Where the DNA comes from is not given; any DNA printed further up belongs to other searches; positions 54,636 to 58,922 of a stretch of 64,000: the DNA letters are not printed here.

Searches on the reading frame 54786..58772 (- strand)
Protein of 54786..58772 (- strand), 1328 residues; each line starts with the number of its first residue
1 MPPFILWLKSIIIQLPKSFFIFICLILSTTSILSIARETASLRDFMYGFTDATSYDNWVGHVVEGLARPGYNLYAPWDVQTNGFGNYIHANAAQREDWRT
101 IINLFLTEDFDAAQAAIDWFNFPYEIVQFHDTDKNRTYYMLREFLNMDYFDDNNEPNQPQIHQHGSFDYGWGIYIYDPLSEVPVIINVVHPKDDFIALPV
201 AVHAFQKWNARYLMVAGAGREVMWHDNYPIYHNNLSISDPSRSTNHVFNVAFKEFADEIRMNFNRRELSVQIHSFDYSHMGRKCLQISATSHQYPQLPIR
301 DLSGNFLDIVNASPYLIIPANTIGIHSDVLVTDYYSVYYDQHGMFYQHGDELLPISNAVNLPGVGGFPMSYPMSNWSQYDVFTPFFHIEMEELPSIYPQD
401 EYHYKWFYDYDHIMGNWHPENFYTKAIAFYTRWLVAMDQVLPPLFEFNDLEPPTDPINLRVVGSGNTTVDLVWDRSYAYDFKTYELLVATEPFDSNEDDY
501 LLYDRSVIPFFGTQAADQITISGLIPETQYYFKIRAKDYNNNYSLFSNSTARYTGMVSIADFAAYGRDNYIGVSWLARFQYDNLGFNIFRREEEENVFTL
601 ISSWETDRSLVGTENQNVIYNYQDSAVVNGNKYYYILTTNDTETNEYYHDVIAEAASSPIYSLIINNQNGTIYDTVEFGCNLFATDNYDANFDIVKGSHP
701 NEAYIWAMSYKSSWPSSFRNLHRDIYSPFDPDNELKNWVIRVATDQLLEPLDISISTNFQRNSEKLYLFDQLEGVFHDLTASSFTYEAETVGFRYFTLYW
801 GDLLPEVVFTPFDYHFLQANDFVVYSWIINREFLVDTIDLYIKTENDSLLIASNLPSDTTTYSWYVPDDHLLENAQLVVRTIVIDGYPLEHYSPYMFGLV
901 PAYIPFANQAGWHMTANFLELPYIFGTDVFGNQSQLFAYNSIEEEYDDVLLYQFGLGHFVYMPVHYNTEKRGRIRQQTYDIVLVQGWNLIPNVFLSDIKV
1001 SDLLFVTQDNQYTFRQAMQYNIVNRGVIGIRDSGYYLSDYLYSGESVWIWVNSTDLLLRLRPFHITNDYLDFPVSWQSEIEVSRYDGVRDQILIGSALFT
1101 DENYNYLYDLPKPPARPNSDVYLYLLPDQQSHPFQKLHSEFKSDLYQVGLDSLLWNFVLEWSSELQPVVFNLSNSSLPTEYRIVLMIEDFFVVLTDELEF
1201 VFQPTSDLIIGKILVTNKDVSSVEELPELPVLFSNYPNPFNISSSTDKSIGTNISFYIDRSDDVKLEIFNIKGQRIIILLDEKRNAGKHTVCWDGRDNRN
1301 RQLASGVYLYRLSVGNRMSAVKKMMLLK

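Call 9: search_protein_families(library=pfam, proteins=[window:54786-58772:-], max_evalue=0.001)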
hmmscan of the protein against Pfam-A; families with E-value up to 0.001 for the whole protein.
window:54786-58772:- (1328 aa): 2 families
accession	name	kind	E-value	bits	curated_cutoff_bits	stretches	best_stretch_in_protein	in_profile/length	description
PF13860.13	FlgD_ig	-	7.5e-07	29.5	27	1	1257-1313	15-74/79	FlgD Ig-like domain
PF13585.12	CHU_C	-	0.00036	21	27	1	1251-1318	13-77/86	CHU_C Type IX secretion signal domain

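Call 10: search_protein_families(library=ncbifam, proteins=[window:54786-58772:-], max_evalue=0.001)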
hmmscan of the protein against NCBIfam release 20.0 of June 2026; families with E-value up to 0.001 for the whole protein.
window:54786-58772:- (1328 aa): 3 families
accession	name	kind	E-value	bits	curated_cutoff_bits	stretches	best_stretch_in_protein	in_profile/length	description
NF033707.1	T9SS_sortase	equivalog_domain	5.2e-07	27.7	420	1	1233-1317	999-1080/1095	type IX secretion system sortase PorU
TIGR04183.1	Por_Secre_tail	domain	4.5e-05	23.3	23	1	1236-1324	2-69/72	T9SS type A sorting domain-containing protein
NF005176.1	PRK06655.1-1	equivalog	0.00075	19.5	230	0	1259-1314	94-149/197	flagellar hook assembly protein FlgD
